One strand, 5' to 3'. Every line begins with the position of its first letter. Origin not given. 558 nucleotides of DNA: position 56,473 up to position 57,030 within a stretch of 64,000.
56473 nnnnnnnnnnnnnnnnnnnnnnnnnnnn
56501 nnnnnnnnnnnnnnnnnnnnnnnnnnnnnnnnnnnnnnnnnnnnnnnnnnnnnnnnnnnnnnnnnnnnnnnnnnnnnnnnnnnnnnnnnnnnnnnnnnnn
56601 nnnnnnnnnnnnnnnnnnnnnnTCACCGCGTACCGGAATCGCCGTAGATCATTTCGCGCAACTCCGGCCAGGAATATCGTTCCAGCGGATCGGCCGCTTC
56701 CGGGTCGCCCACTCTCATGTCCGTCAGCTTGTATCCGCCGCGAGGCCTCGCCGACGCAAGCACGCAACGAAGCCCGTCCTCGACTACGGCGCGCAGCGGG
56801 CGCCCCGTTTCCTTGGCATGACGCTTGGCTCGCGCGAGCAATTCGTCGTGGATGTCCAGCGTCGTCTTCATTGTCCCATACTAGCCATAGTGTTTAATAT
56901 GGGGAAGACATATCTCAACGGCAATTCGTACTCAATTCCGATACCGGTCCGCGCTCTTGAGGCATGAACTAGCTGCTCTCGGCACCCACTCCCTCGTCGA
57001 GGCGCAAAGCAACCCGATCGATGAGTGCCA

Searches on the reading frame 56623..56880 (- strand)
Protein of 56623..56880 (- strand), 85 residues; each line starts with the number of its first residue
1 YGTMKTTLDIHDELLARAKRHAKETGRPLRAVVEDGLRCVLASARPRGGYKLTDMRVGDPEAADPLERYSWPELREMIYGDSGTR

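Call 10: search_protein_families(library=pfam, proteins=[window:56623-56880:-], max_evalue=0.01)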
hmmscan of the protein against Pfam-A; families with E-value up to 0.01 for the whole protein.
window:56623-56880:- (85 aa): 2 families
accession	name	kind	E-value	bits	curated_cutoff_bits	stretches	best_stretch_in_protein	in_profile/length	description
PF09957.15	VapB_antitoxin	-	0.0005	20.3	23.4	1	4-44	1-39/47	Bacterial antitoxin of type II TA system, VapB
PF19891.5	DUF6364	-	0.00076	20.3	27.3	1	5-36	4-35/70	Family of unknown function (DUF6364)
